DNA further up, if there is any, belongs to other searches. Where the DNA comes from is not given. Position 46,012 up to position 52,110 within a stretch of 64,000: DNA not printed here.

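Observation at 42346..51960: ECF sigma / anti-sigma / double-OmpA protein operon immediately upstream of a 1932-aa T9SS giant adhesin-like protein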

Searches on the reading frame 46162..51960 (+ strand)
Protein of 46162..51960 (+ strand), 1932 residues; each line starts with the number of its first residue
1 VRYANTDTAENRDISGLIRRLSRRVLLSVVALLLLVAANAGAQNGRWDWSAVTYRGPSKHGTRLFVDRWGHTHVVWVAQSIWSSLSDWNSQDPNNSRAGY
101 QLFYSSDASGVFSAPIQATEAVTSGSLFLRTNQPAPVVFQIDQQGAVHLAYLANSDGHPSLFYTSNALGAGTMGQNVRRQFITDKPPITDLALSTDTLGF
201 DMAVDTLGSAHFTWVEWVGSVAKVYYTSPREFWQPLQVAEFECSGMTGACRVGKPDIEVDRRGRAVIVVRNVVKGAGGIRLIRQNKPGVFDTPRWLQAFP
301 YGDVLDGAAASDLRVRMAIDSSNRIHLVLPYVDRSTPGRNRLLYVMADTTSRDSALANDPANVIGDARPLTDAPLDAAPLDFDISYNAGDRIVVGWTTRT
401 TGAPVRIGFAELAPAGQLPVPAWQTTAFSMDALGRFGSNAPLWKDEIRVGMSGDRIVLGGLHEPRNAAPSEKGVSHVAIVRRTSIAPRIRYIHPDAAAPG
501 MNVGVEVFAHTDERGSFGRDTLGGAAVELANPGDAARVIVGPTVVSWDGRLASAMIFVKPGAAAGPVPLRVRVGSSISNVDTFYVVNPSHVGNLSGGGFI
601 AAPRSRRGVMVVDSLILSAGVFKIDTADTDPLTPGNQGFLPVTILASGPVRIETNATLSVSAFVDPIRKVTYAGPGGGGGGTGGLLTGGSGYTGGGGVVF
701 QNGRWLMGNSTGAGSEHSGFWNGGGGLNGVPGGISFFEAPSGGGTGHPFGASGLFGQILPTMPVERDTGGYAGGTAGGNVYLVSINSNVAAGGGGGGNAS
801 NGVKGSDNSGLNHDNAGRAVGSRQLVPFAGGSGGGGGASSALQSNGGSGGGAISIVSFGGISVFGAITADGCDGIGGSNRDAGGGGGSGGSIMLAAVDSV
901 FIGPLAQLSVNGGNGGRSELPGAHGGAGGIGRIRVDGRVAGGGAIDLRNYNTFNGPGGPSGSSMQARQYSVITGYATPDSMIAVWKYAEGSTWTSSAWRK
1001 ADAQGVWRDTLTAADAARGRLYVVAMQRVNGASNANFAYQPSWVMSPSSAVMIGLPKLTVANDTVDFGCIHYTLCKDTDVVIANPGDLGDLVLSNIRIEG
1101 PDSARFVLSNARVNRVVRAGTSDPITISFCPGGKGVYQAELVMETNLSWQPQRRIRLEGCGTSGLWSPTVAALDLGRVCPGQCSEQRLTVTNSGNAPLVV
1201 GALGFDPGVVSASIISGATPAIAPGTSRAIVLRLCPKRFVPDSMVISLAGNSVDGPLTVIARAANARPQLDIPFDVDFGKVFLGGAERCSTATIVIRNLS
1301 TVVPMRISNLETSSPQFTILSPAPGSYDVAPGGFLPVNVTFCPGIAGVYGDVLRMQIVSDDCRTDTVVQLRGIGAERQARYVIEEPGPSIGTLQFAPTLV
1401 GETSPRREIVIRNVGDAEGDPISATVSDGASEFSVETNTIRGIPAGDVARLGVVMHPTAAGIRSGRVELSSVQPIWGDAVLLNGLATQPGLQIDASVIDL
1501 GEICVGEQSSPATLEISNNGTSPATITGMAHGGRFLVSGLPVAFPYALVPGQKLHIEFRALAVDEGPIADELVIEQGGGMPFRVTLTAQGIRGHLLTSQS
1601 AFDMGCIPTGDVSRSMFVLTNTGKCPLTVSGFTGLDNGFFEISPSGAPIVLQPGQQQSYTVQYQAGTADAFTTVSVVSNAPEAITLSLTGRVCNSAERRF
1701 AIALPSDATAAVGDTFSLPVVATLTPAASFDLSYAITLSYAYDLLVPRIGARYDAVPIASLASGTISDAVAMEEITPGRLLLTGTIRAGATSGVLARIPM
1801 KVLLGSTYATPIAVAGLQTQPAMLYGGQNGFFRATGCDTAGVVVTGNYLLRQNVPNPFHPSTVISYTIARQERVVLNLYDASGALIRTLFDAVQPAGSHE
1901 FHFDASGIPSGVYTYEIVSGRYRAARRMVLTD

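Call 4: search_protein_families(library=pfam, proteins=[window:46162-51960:+], max_evalue=0.01)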
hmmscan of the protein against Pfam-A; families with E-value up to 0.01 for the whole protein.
window:46162-51960:+ (1932 aa): 8 families
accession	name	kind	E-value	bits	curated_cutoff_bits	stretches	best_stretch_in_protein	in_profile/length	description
PF22544.2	HYDIN_VesB_CFA65-like_Ig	-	5.8e-27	94.3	25.5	2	1599-1690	7-99/100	HYDIN/CFA65/VesB-like, Ig-like domain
PF22073.2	Cep192_D4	-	3.9e-12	46.8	35.5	1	1056-1161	2-111/112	Cep192 domain 4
PF07610.17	DUF1573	-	5.2e-11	42.9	26.1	1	1598-1692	4-98/98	Protein of unknown function (DUF1573)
PF15780.11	ASH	-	2e-08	34.7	27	0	1391-1461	12-80/98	Abnormal spindle-like microcephaly-assoc'd, ASPM-SPD-2-Hydin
PF13860.13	FlgD_ig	-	1.7e-05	25.1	27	1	1872-1918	23-74/79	FlgD Ig-like domain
PF22067.2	Cep192_D3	-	0.00025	21.5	27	0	1606-1669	12-73/99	Cep192 domain 3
PF18962.6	Por_Secre_tail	-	0.0019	18.9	27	1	1855-1927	3-72/75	Secretion system C-terminal sorting domain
PF12371.14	TMEM131_like_N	-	0.0075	16.9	28.8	0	1273-1348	5-75/84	Transmembrane protein 131-like N-terminal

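Call 5: search_protein_families(library=ncbifam, proteins=[window:46162-51960:+], max_evalue=0.01)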
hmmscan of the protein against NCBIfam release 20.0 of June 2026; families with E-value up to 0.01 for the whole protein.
window:46162-51960:+ (1932 aa): 5 families
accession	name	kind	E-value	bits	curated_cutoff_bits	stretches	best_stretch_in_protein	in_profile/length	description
NF012200.0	choice_anch_D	domain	2.5e-47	159.9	45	6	1055-1146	14-104/108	choice-of-anchor D domain-containing protein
NF053835.1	PDIAV_lipo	equivalog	2.4e-08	33.8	90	1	137-185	202-254/458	PDIAV motif-containing lipoprotein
TIGR04183.1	Por_Secre_tail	domain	3.6e-05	23.7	23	1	1855-1929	3-70/72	T9SS type A sorting domain-containing protein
NF052323.1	T9SSA_dep_M6i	equivalog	0.00016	19.7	600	1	1853-1917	960-1024/1043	T9SS-dependent M6-like inactivated metalloprotease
NF047640.1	gliding_AgmC_N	equivalog_domain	0.00052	19.1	275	1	790-938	247-397/412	adventurous gliding motility protein AgmC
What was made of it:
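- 46162..51960 (+): Giant secreted surface protein, 1932 aa: signal peptide, N-terminal repeat region (propeller-like by eye, no model match), Gly-rich region, six choice-of-anchor D / HYDIN-type Ig domains, cohesin-like domain, type-A-like CTD. There is a weak AgmC_N hit at aa 790-938 (calls 4, 5).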

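Call 95: search_solved_structures(query=window:46162-51957:+, max_evalue=0.01)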
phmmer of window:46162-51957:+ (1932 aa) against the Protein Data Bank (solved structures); distinct sequences matched with E-value up to 0.01: 1.
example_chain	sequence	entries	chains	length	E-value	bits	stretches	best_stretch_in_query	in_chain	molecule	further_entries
9ijj_4G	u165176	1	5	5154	0.0011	19.2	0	1293-1469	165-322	Hydrocephalus-inducing protein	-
